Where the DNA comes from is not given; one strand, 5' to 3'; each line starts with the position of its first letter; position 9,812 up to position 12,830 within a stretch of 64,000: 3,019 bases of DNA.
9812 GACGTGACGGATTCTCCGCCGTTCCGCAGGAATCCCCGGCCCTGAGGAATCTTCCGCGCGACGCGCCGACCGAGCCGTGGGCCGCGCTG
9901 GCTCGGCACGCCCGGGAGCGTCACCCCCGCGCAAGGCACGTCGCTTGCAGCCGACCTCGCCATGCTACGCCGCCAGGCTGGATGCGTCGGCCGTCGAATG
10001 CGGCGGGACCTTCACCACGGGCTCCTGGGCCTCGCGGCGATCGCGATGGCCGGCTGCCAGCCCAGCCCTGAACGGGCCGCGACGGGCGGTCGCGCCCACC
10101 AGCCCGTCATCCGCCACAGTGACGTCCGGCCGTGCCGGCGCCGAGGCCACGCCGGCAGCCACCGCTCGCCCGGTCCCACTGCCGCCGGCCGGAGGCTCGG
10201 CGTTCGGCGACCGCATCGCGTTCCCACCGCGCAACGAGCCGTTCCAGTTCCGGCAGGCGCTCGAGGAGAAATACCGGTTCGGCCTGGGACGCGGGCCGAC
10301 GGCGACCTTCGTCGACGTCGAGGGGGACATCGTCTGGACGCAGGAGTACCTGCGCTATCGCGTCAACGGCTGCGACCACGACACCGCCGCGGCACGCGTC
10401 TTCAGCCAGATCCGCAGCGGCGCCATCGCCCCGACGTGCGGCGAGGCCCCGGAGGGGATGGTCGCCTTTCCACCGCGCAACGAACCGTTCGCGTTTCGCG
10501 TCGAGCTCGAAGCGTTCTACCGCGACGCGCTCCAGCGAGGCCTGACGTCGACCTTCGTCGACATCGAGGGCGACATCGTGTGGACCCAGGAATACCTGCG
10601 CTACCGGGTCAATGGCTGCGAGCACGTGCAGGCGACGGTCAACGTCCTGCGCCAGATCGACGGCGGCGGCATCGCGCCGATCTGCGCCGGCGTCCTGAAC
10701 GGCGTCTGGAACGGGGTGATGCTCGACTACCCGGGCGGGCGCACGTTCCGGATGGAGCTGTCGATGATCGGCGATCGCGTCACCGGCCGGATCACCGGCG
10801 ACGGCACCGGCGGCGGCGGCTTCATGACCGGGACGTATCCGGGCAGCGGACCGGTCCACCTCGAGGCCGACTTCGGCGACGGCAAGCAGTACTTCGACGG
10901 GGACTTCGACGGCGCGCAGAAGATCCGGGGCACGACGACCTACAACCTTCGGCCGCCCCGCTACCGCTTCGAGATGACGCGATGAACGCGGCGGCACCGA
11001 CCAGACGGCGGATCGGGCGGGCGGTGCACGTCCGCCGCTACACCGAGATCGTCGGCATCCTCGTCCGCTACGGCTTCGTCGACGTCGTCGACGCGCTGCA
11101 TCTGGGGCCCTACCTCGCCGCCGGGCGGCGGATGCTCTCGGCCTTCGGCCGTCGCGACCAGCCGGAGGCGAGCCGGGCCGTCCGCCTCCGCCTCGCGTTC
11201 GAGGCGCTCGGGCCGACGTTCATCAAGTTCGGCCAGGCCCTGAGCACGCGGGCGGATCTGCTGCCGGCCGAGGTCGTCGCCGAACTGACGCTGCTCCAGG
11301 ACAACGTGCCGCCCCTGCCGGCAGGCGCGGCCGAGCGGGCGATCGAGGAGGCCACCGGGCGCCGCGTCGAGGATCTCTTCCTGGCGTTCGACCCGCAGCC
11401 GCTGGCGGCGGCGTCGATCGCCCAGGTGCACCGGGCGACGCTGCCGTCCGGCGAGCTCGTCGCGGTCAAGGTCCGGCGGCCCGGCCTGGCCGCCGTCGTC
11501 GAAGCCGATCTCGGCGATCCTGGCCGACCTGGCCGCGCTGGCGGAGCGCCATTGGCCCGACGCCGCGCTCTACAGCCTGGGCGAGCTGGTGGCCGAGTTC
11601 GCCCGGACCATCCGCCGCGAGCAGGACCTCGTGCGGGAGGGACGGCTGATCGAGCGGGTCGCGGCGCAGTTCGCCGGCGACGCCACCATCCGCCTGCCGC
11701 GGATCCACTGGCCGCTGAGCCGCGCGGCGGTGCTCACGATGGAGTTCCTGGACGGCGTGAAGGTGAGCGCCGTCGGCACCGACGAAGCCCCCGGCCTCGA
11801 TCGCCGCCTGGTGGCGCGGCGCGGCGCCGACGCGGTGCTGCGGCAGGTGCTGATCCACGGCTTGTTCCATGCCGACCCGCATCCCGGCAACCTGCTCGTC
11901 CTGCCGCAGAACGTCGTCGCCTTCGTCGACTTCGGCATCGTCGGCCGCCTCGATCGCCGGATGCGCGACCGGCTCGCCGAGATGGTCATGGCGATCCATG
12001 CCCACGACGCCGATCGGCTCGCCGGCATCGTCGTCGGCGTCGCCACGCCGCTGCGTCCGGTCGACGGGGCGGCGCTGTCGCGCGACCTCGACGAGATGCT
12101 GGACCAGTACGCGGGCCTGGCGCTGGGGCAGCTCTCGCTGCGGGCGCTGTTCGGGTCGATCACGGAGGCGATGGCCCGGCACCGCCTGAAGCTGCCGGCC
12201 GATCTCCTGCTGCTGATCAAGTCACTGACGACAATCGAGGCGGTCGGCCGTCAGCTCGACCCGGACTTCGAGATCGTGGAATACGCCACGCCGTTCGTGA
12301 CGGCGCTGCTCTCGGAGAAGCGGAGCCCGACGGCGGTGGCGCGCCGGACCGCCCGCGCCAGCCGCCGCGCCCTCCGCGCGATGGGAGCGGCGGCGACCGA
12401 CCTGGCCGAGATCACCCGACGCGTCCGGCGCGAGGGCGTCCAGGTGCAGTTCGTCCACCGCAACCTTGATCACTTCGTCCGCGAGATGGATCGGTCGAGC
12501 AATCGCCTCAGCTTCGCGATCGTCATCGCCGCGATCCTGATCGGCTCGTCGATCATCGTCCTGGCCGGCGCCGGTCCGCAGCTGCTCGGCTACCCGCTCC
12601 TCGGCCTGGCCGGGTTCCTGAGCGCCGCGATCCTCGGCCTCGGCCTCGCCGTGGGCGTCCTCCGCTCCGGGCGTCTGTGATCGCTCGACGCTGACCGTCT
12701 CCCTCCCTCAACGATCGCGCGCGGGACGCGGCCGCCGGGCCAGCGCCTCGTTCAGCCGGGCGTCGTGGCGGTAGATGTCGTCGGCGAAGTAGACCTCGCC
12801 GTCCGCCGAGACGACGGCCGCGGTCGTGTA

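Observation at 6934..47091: Thirteen -24/-12 (sigma-54-type) promoter motifs placed just upstream of gene starts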

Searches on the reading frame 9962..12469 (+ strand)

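Call 10: search_protein_families(library=pfam, proteins=[window:9962-12469:+])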
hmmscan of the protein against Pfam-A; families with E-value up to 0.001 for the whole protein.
window:9962-12469:+ (835 aa): 1 family
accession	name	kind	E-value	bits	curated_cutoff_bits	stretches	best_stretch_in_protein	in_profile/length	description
PF03109.22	ABC1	-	1.6e-23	83.6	22.9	1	445-517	2-74/244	ABC1 atypical kinase-like domain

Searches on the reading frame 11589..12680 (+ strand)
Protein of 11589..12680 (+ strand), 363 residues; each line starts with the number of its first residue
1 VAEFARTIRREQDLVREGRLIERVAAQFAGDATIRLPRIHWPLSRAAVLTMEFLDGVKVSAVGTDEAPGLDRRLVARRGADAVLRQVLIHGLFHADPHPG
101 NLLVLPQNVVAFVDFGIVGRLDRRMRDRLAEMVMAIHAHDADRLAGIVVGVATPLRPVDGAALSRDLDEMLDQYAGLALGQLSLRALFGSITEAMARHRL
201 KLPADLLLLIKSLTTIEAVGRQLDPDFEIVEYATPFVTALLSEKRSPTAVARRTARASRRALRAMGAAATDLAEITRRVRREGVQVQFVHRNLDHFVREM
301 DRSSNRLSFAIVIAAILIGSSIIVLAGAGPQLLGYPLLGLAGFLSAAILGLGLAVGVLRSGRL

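Call 10: search_protein_families(library=pfam, proteins=[window:11589-12680:+])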
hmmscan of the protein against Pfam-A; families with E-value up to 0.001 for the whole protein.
window:11589-12680:+ (363 aa): 2 families
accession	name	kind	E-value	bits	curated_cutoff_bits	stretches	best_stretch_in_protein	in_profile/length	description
PF03109.22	ABC1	-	4.7e-37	127.9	22.9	1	2-145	98-241/244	ABC1 atypical kinase-like domain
PF01636.29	APH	-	0.00018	21.8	23.2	1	76-118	150-197/239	Phosphotransferase enzyme family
